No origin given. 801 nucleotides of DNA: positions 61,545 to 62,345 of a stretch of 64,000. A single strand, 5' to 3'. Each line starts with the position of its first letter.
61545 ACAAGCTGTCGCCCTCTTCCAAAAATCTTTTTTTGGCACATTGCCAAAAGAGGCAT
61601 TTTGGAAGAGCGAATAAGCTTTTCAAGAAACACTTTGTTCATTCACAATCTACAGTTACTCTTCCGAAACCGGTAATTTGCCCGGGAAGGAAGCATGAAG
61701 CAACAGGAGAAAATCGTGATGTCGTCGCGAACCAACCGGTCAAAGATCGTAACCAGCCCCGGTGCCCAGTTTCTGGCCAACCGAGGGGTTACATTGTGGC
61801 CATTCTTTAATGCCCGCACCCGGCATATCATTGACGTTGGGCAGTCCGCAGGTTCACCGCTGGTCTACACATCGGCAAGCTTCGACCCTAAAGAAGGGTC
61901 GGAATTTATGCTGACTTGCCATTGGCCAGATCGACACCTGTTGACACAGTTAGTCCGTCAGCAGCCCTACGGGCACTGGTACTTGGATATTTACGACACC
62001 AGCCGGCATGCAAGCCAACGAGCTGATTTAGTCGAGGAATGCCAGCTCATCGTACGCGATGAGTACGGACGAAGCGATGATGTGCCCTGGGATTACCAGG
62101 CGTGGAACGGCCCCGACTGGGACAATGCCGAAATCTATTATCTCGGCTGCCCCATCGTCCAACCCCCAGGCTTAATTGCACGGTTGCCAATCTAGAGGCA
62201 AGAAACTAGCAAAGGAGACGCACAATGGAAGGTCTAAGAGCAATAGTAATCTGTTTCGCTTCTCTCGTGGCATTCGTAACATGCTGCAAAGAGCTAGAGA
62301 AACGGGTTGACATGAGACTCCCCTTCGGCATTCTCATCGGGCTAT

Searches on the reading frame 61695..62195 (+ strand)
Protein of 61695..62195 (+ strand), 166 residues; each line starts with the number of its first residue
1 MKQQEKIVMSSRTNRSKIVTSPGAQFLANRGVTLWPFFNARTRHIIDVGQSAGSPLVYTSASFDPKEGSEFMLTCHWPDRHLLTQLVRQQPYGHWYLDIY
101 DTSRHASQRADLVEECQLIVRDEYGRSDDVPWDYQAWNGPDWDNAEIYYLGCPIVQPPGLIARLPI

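Call 14: search_protein_families(library=pfam, proteins=[window:61695-62195:+], max_evalue=0.1)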
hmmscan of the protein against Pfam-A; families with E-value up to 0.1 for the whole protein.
window:61695-62195:+ (166 aa): 0 families

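Call 34: find_encoding_contigs(protein=window:61695-62195:+, flank=10000, max_places=4)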
Protein window:61695-62195:+ (166 aa): no gene with exactly this product is on record in the collection.

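Call 101: find_related_loci(query=window:61695-62195:+, collection=viral_contigs, flank=5000)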
Query window:61695-62195:+ (166 aa) in viral_contigs; peptide patterns used: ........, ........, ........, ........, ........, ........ (x = any residue, [..] = any of these).
3 stretches matched a pattern, but none encodes a relative of the query by tblastn (E <= 1e-3).
